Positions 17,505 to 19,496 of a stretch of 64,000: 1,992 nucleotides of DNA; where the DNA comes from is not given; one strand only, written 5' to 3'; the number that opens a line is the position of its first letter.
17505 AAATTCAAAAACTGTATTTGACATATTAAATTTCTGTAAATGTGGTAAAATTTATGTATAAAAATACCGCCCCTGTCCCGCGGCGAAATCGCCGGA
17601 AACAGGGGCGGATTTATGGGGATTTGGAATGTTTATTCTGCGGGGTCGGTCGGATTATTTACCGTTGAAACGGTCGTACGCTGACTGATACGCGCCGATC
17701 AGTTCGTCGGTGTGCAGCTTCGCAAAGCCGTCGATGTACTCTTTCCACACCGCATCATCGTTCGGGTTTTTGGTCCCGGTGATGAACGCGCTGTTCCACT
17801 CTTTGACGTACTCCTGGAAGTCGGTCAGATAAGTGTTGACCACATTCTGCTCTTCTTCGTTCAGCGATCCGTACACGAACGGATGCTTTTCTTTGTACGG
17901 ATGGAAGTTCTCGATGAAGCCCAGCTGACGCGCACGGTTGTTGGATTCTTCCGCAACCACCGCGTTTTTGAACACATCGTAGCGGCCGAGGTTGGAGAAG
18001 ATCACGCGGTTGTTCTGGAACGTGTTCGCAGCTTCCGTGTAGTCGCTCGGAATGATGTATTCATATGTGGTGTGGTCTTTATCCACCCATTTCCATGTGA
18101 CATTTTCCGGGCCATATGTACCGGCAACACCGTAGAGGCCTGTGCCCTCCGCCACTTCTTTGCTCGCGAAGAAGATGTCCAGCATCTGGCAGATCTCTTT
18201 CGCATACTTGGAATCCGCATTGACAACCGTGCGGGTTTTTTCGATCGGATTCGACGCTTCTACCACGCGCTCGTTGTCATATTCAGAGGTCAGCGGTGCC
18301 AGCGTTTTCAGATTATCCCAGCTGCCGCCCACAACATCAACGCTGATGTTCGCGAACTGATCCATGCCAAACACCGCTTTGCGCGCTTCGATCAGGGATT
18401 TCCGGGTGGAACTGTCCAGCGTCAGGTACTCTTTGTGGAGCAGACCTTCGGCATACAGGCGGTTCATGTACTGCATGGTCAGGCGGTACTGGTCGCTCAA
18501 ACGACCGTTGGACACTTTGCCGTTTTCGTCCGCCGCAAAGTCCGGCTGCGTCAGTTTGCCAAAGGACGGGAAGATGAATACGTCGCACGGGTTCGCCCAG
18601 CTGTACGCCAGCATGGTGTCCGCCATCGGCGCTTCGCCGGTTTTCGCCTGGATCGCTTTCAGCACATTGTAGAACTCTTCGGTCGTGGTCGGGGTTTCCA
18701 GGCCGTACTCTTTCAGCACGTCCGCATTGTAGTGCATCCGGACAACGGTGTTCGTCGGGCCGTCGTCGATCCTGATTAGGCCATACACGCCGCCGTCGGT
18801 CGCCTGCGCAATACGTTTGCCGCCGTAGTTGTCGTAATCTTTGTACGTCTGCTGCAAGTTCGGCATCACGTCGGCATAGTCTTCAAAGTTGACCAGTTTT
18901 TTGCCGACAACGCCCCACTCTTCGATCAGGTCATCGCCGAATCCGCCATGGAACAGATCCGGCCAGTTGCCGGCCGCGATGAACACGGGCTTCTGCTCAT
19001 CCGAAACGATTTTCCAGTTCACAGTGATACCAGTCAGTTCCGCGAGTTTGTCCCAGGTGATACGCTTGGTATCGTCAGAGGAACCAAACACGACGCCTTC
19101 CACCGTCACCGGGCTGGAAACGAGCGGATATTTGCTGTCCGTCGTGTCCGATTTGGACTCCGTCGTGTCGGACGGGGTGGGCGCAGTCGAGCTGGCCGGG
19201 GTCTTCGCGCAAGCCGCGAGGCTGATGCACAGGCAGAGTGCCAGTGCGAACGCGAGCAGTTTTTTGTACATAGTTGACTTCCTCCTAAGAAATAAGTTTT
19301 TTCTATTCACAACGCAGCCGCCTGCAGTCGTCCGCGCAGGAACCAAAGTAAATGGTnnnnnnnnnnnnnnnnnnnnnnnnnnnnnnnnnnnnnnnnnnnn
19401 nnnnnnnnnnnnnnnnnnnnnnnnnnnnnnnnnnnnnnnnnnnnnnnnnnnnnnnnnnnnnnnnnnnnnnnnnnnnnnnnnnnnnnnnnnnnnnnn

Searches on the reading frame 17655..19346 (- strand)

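Call 4: search_protein_families(library=pfam, proteins=[window:17655-19346:-], max_evalue=0.01)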
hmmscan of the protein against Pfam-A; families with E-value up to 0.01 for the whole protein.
window:17655-19346:- (563 aa): 1 family
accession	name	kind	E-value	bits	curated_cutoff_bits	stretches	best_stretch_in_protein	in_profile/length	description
PF22671.1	Gp18_domIII_N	-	0.0059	17.3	27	0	193-235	10-50/58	Tail sheath protein Gp18 domain III N-terminal region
